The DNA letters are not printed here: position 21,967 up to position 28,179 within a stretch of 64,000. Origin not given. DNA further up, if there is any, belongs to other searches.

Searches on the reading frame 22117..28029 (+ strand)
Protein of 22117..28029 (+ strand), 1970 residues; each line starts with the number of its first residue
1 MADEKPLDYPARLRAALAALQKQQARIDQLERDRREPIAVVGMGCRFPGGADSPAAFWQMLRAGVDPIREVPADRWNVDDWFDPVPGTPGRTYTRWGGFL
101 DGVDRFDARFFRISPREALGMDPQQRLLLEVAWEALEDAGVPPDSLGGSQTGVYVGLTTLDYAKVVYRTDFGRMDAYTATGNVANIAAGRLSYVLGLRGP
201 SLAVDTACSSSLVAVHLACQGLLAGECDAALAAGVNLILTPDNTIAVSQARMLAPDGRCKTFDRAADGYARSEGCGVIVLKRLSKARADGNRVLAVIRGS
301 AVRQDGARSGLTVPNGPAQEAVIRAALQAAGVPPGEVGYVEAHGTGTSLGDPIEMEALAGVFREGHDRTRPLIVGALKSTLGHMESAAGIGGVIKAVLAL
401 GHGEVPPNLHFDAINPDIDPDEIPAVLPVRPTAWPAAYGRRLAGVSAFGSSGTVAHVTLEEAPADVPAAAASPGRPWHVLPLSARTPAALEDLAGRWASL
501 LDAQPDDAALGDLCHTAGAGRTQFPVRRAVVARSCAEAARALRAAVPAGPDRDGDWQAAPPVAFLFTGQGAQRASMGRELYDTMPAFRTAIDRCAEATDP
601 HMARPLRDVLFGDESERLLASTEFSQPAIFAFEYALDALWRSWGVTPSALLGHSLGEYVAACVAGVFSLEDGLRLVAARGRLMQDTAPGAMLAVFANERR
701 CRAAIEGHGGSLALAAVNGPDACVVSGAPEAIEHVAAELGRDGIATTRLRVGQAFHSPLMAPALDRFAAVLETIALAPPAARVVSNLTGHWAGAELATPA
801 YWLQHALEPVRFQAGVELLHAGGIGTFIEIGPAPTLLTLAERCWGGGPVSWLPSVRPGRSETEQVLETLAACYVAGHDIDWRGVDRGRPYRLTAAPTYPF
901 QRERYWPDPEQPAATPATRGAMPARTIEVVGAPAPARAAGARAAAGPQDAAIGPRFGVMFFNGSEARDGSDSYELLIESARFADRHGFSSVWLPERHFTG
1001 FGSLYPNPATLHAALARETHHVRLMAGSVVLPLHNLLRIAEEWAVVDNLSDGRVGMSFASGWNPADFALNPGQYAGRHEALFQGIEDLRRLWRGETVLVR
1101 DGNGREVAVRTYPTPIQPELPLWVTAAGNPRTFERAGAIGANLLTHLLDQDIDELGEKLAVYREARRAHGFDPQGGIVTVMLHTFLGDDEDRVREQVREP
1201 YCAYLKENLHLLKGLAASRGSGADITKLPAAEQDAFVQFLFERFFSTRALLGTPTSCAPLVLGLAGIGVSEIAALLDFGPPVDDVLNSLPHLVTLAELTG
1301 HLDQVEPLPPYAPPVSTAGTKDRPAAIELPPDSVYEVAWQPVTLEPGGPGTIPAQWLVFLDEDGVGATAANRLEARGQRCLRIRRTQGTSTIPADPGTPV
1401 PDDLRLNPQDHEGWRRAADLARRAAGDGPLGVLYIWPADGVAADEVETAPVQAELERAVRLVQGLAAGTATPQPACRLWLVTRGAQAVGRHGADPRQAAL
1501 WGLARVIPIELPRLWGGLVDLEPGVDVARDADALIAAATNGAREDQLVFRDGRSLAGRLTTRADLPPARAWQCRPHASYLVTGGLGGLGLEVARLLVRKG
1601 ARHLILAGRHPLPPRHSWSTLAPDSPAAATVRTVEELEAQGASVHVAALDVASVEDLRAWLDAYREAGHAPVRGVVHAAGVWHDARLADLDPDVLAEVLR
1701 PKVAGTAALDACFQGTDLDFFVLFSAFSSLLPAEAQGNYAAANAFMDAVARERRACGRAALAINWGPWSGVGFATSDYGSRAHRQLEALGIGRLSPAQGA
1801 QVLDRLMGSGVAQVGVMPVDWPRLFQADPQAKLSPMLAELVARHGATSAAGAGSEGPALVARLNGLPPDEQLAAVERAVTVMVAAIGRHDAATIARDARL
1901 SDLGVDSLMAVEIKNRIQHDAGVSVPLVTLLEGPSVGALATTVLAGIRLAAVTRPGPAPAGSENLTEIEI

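Call 6: search_protein_families(library=pfam, proteins=[window:22117-28029:+], max_evalue=0.00001)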
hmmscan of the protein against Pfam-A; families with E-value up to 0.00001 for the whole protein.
window:22117-28029:+ (1970 aa): 12 families
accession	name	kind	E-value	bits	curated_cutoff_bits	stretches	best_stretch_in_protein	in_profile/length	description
PF00109.32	ketoacyl-synt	-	2.3e-100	335.8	20.8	1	36-286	2-252/252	Beta-ketoacyl synthase, N-terminal domain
PF00698.26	Acyl_transf_1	-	4.4e-58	197.7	32.7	1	564-845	2-280/319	Acyl transferase domain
PF08659.16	KR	-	1e-56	192.1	22.6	1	1577-1769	1-179/180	KR domain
PF00296.26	Bac_luciferase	-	3.2e-43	148.7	27.9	1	956-1270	3-313/314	Luciferase-like monooxygenase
PF02801.28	Ketoacyl-synt_C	-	2.1e-41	141.1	20.8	1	294-412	1-119/119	Beta-ketoacyl synthase, C-terminal domain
PF22621.2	CurL-like_PKS_C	-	2.1e-17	63.3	27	1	478-542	1-64/64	CurL-like, PKS C-terminal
PF00550.31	PP-binding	-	1.7e-11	44.6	20.8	1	1883-1942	7-66/67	Phosphopantetheine attachment site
PF16197.11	KAsynt_C_assoc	-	1.9e-08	35.1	33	1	424-527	12-107/111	Ketoacyl-synthetase C-terminal extension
PF22336.2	RhiE-like_linker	-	1.9e-08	34.6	27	1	482-546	2-64/67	RhiE-like, KS-MAT linker domain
PF00106.31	adh_short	-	9.3e-07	29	26.6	0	1580-1700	4-106/195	short chain dehydrogenase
PF23297.2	ACP_SdgA_C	-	2.4e-06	28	27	1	1890-1945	26-81/95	Highly reducing polyketide synthase sdgA, C-terminal ACP domain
PF00108.29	Thiolase_N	-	7.2e-06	26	26.4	0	172-236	51-113/260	Thiolase, N-terminal domain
